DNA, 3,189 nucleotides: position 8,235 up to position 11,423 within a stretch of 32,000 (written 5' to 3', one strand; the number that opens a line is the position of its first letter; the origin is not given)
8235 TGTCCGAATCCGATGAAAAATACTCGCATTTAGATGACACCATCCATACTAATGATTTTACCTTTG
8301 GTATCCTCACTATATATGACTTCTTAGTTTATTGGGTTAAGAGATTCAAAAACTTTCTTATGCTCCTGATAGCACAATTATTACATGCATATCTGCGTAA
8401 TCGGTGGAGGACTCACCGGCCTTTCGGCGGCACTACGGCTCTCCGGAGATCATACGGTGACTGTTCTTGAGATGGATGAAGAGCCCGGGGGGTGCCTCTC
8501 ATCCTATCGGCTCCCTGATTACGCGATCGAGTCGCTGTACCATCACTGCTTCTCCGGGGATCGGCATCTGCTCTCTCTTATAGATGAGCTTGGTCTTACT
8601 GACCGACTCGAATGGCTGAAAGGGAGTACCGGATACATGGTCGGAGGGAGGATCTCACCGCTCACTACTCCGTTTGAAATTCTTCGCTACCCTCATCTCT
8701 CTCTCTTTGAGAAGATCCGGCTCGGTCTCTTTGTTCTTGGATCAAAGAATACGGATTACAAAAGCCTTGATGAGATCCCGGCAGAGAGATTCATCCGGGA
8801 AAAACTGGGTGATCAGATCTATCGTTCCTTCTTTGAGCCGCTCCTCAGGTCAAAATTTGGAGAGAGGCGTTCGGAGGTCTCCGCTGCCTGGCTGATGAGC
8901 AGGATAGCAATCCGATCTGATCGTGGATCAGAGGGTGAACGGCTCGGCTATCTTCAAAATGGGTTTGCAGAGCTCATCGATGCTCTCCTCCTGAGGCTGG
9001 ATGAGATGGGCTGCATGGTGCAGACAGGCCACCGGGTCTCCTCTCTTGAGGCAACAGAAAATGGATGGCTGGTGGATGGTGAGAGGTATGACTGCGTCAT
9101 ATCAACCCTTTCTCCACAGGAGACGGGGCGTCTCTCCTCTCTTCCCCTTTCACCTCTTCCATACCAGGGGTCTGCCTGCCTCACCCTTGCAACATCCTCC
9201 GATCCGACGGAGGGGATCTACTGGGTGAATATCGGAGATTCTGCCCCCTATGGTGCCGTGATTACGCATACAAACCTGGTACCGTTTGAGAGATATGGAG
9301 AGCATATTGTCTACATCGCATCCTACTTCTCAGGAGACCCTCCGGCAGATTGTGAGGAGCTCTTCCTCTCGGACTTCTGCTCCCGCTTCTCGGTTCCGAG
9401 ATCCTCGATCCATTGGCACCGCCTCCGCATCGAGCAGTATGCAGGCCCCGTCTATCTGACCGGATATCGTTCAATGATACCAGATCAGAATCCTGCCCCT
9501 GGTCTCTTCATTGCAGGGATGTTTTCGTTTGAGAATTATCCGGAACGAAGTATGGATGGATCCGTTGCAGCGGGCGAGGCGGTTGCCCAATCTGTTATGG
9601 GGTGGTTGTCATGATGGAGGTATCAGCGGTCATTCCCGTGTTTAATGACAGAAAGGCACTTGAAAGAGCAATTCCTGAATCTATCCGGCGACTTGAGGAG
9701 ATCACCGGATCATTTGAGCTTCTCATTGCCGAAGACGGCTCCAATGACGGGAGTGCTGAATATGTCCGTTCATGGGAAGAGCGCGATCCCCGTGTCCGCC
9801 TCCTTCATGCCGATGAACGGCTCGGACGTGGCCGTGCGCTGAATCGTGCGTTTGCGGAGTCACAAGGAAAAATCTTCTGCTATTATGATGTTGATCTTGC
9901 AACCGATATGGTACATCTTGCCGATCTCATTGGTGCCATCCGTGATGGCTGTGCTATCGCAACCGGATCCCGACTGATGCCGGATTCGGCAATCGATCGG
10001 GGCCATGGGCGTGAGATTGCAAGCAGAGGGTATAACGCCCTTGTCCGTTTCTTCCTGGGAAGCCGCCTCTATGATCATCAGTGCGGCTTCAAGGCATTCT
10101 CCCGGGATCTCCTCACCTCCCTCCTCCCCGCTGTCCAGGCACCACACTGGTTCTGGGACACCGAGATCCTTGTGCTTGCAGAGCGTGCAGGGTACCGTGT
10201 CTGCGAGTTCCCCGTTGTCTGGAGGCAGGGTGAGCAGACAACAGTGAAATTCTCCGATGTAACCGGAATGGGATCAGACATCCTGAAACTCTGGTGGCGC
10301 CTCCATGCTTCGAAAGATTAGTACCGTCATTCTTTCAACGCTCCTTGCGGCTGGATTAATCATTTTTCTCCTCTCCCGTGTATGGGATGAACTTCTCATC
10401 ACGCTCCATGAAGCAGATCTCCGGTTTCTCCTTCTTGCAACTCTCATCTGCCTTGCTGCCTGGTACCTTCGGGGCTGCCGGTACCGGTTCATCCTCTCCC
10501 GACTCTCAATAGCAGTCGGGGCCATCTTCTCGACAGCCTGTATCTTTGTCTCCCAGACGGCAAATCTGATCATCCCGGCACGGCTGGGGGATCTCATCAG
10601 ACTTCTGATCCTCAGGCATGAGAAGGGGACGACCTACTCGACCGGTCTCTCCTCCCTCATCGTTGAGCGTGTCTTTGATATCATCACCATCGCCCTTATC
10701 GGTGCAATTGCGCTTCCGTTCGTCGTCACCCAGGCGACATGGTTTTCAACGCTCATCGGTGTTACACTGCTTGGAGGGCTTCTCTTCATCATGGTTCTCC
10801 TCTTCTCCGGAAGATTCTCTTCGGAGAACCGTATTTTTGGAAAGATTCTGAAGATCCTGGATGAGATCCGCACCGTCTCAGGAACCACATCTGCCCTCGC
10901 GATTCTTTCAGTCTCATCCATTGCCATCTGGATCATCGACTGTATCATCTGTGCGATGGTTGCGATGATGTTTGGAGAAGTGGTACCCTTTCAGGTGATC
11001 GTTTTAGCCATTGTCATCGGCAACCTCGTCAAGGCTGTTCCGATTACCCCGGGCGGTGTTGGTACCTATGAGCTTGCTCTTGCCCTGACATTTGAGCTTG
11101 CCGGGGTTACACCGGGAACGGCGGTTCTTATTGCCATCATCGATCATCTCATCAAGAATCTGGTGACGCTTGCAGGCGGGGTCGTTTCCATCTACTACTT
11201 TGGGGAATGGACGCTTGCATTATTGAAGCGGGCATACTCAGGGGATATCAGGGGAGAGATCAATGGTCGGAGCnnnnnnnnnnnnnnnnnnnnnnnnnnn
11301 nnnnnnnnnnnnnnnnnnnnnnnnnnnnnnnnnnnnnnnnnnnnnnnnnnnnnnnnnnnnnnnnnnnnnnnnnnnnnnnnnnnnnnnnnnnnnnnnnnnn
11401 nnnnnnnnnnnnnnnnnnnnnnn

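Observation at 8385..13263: Translationally coupled four-gene membrane module of unknown function: FAD-oxidoreductase, GT2, MprF-flippase-like and 'YYY' (DUF2298/TIGR03662-like)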

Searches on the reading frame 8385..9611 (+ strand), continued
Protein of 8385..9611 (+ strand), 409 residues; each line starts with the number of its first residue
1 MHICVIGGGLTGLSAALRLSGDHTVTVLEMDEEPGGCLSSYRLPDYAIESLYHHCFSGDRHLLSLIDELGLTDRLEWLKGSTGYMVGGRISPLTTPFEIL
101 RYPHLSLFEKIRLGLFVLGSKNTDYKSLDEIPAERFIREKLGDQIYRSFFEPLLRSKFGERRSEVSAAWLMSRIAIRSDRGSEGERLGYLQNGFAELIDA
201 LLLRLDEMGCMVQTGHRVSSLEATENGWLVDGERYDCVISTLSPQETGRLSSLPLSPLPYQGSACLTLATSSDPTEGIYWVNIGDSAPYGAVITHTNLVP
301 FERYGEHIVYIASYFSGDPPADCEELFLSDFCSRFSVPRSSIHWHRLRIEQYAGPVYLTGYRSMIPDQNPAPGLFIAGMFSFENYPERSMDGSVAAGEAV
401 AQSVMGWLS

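Call 102: search_protein_families(library=pfam, proteins=[L174:1827-3071:+, L174:3189-4688:+, L174:4738-5970:+, L174:5997-6971:+, L174:6971-8359:+, L174:8257-9915:-, L174:9827-11650:+, L174:11720-13270:+, L175:8672-10405:+], max_evalue=0.0001)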
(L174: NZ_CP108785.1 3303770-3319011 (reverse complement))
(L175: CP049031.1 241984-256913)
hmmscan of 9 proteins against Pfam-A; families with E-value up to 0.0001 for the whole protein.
L174:1827-3071:+ (415 aa): 0 families

L174:3189-4688:+ (500 aa): 4 families
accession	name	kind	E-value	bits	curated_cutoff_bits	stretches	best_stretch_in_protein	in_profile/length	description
PF13527.13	Acetyltransf_9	-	3.2e-24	85.8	25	1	100-218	8-125/127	Acetyltransferase (GNAT) domain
PF13530.11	SCP2_2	-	5.3e-20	72.4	23.2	1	396-497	1-105/105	Sterol carrier protein domain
PF17668.7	Acetyltransf_17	-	1.9e-17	64.4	25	1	271-381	1-106/114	Acetyltransferase (GNAT) domain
PF00583.31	Acetyltransf_1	-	2.8e-06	28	20.7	1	128-217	25-116/116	Acetyltransferase (GNAT) family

L174:4738-5970:+ (411 aa): 5 families
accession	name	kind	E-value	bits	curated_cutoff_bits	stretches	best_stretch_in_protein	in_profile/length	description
PF01041.23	DegT_DnrJ_EryC1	-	7.2e-76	256.2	19.8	1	32-294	17-281/360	DegT/DnrJ/EryC1/StrS aminotransferase family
PF00155.27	Aminotran_1_2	-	1.7e-06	27.9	19.7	1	44-161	47-187/361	Aminotransferase class I and II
PF00266.25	Aminotran_5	-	2.2e-06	27.3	21.5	1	59-165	66-181/371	Aminotransferase class-V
PF01053.26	Cys_Met_Meta_PP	-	2.2e-06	27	27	1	43-171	56-185/381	Cys/Met metabolism PLP-dependent enzyme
PF01212.27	Beta_elim_lyase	-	7.3e-06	26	27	1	26-161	19-170/288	Beta-eliminating lyase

L174:5997-6971:+ (325 aa): 2 families
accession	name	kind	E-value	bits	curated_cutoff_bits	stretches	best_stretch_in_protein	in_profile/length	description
PF00535.33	Glycos_transf_2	-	3e-35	122.1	23.3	1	18-182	1-167/168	Glycosyl transferase family 2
PF13641.12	Glyco_tranf_2_3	-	4.5e-11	43.7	27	1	17-217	3-199/230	Glycosyltransferase like family 2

L174:6971-8359:+ (463 aa): 10 families
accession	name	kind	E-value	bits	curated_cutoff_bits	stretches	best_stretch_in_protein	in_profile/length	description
PF01593.30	Amino_oxidase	-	4.1e-27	96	19.8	1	18-438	1-438/443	Flavin containing amine oxidoreductase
PF01266.30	DAO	-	3.7e-13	50.2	27.9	1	10-416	1-332/353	FAD dependent oxidoreductase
PF13450.12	NAD_binding_8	-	2.3e-11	44.2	21.9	1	13-77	1-67/68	NAD(P)-binding Rossmann-like domain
PF00890.30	FAD_binding_2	-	9.4e-08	32.1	20.4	1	10-56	1-44/414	FAD binding domain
PF12831.13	FAD_oxidored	-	7.6e-07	29.2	27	1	10-47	1-38/416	FAD dependent oxidoreductase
PF03486.20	HI0933_like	-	3.1e-06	27.2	50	0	10-44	2-36/244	HI0933-like protein Rossmann domain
PF01946.23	Thi4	-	5.8e-06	26.2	26.2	1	9-47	18-57/235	Thi4 family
PF05834.18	Lycopene_cycl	-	2.1e-05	24.2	23.4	0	10-43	1-36/380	Lycopene cyclase protein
PF00070.33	Pyr_redox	-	5.1e-05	24.1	22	0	11-44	2-35/82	Pyridine nucleotide-disulphide oxidoreductase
PF01494.25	FAD_binding_3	-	5.7e-05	22.9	22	0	9-40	2-33/349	FAD binding domain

L174:8257-9915:- (552 aa): 0 families

L174:9827-11650:+ (608 aa): 4 families
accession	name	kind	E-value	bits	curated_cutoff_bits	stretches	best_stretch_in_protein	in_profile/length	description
PF00732.25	GMC_oxred_N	-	4e-33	115.5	23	1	174-385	1-216/218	GMC oxidoreductase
PF05199.19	GMC_oxred_C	-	3.7e-17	63.6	24.6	1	481-592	26-139/139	GMC oxidoreductase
PF01266.30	DAO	-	4.4e-07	30.2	27.9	0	200-388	34-234/353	FAD dependent oxidoreductase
PF00890.30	FAD_binding_2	-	2.1e-05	24.3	20.4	0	127-159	1-33/414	FAD binding domain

L174:11720-13270:+ (517 aa): 6 families
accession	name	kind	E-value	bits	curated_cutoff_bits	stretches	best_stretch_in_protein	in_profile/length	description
PF05199.19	GMC_oxred_C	-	4.2e-19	69.9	24.6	1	427-506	38-139/139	GMC oxidoreductase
PF00732.25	GMC_oxred_N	-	7.8e-10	39.4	23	1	207-295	113-202/218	GMC oxidoreductase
PF00890.30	FAD_binding_2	-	1.8e-09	37.8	20.4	0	23-54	1-32/414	FAD binding domain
PF01266.30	DAO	-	6.1e-09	36.3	27.9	1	23-56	1-34/353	FAD dependent oxidoreductase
PF13450.12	NAD_binding_8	-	4.1e-06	27.4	21.9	1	26-54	1-29/68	NAD(P)-binding Rossmann-like domain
PF07992.20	Pyr_redox_2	-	8.4e-06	25.8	26.1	0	23-54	2-33/291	Pyridine nucleotide-disulphide oxidoreductase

L175:8672-10405:+ (578 aa): 0 families

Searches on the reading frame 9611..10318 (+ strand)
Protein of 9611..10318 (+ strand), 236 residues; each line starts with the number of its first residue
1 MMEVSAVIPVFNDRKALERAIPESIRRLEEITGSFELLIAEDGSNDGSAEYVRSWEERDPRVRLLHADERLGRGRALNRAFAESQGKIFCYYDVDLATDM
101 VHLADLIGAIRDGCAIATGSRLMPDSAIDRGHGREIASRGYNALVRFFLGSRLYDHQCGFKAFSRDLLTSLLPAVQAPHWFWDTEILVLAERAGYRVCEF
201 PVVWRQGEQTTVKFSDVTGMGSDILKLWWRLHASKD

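Call 8: search_protein_families(library=pfam, proteins=[window:9611-10318:+], max_evalue=0.01)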
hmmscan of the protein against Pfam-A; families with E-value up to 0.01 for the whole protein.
window:9611-10318:+ (236 aa): 2 families
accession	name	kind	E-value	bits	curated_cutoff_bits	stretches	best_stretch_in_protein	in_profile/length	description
PF00535.33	Glycos_transf_2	-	7.1e-24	85.1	23.3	1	5-168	1-164/168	Glycosyl transferase family 2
PF10111.15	Glyco_tranf_2_2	-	8.1e-05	22.7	27.3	1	5-96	1-92/276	Glycosyltransferase like family 2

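Call 9: search_protein_families(library=ncbifam, proteins=[window:9611-10318:+], max_evalue=0.01)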
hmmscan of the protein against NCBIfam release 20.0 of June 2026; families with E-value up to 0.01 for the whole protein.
window:9611-10318:+ (236 aa): 20 families
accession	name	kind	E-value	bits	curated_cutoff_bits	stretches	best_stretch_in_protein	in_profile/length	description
NF007986.1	PRK10714.1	equivalog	3.6e-14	52.5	529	1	3-215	7-211/316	undecaprenyl-phosphate 4-deoxy-4-formamido-L-arabinose transferase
NF007482.0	PRK10073.1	equivalog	3.9e-12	45.8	423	1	3-95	7-95/334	glycosyltransferase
NF047588.1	GlcsyltransPgfSStrep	equivalog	1.5e-11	44.1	500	1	2-172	1-168/308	glycosyltransferase PgfS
TIGR03937.1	PgaC_IcaA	equivalog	2.8e-11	43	422.3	1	3-105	46-145/407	poly-beta-1,6-N-acetyl-D-glucosamine synthase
NF041391.1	DPhHxTase_Halo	equivalog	7e-11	41.5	375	1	18-225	7-206/213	dolichyl-phosphate hexose transferase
TIGR04283.1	glyco_like_mftF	equivalog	1.2e-08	34.8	182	1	4-97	1-84/221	TIGR04283 family arsenosugar biosynthesis glycosyltransferase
NF047683.1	TeichurnBiosyTuaG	equivalog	2.6e-08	33.8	400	1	3-95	7-96/252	teichuronic acid biosynthesis protein TuaG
TIGR03965.1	mycofact_glyco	equivalog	2.8e-08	33.1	280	1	3-125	75-194/467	mycofactocin biosynthesis glycosyltransferase MftF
TIGR03111.1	glyc2_xrt_Gpos1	hypoth_equivalog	3.9e-07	29.2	363.95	1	3-110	50-156/439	TIGR03111 family XrtG-associated glycosyltransferase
NF041875.1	EPS_EpsD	equivalog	9.6e-07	28.5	370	1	4-104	1-98/325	exopolysaccharide biosynthesis glycosyltransferase EpsD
NF053846.1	glyco_with_XrtP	equivalog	1.4e-06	27.3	520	1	20-114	55-150/440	XrtP-associated glycosyltransferase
NF010496.0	PRK13915.1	equivalog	6.3e-06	25.5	262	1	2-101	31-132/307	glucosyl-3-phosphoglycerate synthase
NF045692.1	OglycostaseCruG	equivalog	7.6e-06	25.1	600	1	3-87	42-127/386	2'-O-glycosyltransferase CruG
TIGR04182.1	glyco_TIGR04182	equivalog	8e-06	25.4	325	1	3-217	1-204/293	S-layer glycoprotein N-glycosyltransferase AglJ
NF050050.1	ProtGlycPglI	equivalog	2e-05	24.1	500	1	3-115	3-113/306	GalNAc(5)-diNAcBac-PP-undecaprenol beta-1,3-glucosyltransferase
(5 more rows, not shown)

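Call 36: search_solved_structures(query=window:9611-10318:+, max_evalue=0.001)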
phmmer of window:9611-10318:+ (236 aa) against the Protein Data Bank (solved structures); distinct sequences matched with E-value up to 0.001: 12.
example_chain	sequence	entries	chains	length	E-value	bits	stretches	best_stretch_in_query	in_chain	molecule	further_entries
9bhc_C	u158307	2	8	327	2.4e-13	53.6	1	3-209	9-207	Undecaprenyl-phosphate 4-deoxy-4-formamido-L-arabinose transferase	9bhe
8vxh_A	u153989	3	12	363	3.2e-13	53.2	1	3-208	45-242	Undecaprenyl-phosphate 4-deoxy-4-formamido-L-arabinose transferase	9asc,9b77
9hwj_A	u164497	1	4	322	2.7e-11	46.9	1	3-209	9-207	Undecaprenyl-phosphate 4-deoxy-4-formamido-L-arabinose transferase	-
5mlz_A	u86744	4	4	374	9.2e-11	45.2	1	2-165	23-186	Dolichol monophosphate mannose synthase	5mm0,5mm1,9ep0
5hea_A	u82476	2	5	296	2.5e-07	33.9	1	4-113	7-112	Putative glycosyltransferase (GalT1)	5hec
6yv7_B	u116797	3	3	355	2e-06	31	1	4-96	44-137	Glycosyl transferase, family 2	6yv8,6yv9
6yv7_A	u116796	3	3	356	2e-06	31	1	4-96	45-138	Glycosyl transferase, family 2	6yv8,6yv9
5eke_A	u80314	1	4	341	2.5e-05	27.4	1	2-121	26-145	Uncharacterized glycosyltransferase sll0501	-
5ekp_C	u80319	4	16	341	2.5e-05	27.4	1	2-121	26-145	Uncharacterized glycosyltransferase sll0501 | Glycosyltransferase sll0501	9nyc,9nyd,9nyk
9nye_A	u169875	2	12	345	2.5e-05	27.4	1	2-121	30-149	Glycosyltransferase sll0501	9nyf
2z87_A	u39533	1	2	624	8.1e-05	25.7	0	4-102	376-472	Chondroitin synthase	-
2z86_A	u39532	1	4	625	8.1e-05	25.7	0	4-102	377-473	Chondroitin synthase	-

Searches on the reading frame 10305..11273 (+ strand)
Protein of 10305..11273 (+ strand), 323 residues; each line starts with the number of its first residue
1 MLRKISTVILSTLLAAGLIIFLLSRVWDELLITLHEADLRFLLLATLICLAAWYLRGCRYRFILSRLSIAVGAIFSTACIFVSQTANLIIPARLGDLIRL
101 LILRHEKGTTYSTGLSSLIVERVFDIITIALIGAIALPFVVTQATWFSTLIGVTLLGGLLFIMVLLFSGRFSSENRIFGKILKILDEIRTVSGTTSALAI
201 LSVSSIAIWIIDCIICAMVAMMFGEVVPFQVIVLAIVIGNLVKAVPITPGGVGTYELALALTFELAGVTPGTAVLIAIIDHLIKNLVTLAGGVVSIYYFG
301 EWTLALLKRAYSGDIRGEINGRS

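Call 8: search_protein_families(library=pfam, proteins=[window:10305-11273:+], max_evalue=0.01)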
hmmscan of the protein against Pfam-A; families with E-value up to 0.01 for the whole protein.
window:10305-11273:+ (323 aa): 1 family
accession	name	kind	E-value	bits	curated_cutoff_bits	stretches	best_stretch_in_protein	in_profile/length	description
PF03706.18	LPG_synthase_TM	-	5.7e-54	184.1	33.4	1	8-291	1-301/302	Lysylphosphatidylglycerol synthase TM region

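Call 9: search_protein_families(library=ncbifam, proteins=[window:10305-11273:+], max_evalue=0.01)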
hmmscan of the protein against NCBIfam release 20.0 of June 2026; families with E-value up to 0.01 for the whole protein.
window:10305-11273:+ (323 aa): 3 families
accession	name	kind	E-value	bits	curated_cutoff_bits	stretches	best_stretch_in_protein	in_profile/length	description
TIGR00374.1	TIGR00374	subfamily_domain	1.9e-29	103.1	43.2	1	9-300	2-314/323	flippase-like domain-containing protein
NF053789.1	GlcN_PG_flip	equivalog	0.0022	17.4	320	1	7-174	6-173/327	glucosaminyl phosphatidylglycerol flippase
NF033480.1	bifunc_MprF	equivalog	0.0032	15.8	600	1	7-278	9-276/841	bifunctional lysylphosphatidylglycerol flippase/synthetase MprF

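Call 37: search_solved_structures(query=window:10305-11273:+, max_evalue=1)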
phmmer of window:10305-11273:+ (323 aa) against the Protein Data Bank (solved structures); distinct sequences matched with E-value up to 1: 0.
